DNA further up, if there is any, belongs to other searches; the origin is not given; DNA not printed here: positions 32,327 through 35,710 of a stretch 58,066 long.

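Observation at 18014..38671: Tandem array of six ~1030-aa secreted paralogues with no family I can name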

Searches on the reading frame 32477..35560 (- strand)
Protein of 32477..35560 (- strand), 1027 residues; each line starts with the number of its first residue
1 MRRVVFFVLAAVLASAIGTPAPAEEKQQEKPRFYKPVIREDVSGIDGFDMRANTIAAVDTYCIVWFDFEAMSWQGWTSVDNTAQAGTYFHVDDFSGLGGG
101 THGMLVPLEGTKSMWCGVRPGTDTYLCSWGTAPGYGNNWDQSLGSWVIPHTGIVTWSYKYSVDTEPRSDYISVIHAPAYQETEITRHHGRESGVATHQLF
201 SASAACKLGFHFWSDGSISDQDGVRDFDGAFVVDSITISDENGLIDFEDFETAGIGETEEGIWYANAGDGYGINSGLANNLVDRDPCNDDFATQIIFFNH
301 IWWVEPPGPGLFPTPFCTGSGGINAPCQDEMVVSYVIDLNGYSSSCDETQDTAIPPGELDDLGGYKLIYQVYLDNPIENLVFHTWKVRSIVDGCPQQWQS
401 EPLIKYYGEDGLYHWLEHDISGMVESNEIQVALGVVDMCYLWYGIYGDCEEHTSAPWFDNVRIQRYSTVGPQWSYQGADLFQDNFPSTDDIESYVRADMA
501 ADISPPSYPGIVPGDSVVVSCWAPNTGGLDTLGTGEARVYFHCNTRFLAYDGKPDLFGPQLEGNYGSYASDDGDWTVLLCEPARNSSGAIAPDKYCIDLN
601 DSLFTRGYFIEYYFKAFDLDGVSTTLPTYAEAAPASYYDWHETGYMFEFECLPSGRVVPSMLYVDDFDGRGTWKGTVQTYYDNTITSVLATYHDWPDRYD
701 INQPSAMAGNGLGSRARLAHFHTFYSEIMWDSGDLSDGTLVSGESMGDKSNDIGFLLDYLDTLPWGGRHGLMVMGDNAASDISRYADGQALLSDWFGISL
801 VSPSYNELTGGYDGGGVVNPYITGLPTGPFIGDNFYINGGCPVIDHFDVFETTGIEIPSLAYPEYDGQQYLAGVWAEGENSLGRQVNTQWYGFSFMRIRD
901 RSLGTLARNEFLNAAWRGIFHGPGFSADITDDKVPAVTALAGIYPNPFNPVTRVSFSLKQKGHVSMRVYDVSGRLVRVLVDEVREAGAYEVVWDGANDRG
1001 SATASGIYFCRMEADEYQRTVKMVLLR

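Call 4: search_protein_families(library=pfam, proteins=[window:32477-35560:-], max_evalue=1)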
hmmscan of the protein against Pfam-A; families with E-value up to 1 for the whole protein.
window:32477-35560:- (1027 aa): 3 families
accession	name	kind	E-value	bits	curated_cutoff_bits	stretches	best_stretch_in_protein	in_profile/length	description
PF13860.13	FlgD_ig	-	3.2e-09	37.1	27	1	959-1015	19-76/79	FlgD Ig-like domain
PF18962.6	Por_Secre_tail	-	1.7e-06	28.7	27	1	943-1024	1-74/75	Secretion system C-terminal sorting domain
PF13585.12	CHU_C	-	0.0032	18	27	1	964-1016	29-75/86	CHU_C Type IX secretion signal domain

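Call 5: search_protein_families(library=ncbifam, proteins=[window:32477-35560:-], max_evalue=1)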
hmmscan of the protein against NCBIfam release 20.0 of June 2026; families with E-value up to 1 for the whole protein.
window:32477-35560:- (1027 aa): 9 families
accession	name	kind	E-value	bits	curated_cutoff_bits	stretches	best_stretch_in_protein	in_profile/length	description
TIGR04183.1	Por_Secre_tail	domain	9.1e-08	32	23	1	943-1024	1-70/72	T9SS type A sorting domain-containing protein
NF033707.1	T9SS_sortase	equivalog_domain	9.7e-08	30.1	420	1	943-1015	1001-1078/1095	type IX secretion system sortase PorU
NF052323.1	T9SSA_dep_M6i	equivalog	2.2e-06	26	600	1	944-1020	961-1032/1043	T9SS-dependent M6-like inactivated metalloprotease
NF038113.1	T9SSA_dep_M36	equivalog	4.8e-06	25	885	1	939-1024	792-867/869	T9SS-dependent M36 family metallopeptidase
NF005176.1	PRK06655.1-1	equivalog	4.9e-06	26.6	230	1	960-1022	95-157/197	flagellar hook assembly protein FlgD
NF009276.0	PRK12633.1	equivalog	9e-05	22.3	383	1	962-1016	129-183/234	flagellar basal body rod modification protein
NF052228.1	T9SS_PorZ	equivalog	0.0007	18.1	260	1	943-1020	675-748/757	type IX secretion system anionic LPS delivery protein PorZ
NF009452.0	PRK12812.1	equivalog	0.0083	15.4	258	1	960-1013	150-205/289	flagellar basal body rod modification protein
NF009277.0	PRK12634.1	equivalog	0.24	11.5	333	1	961-1009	121-169/221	flagellar basal body rod modification protein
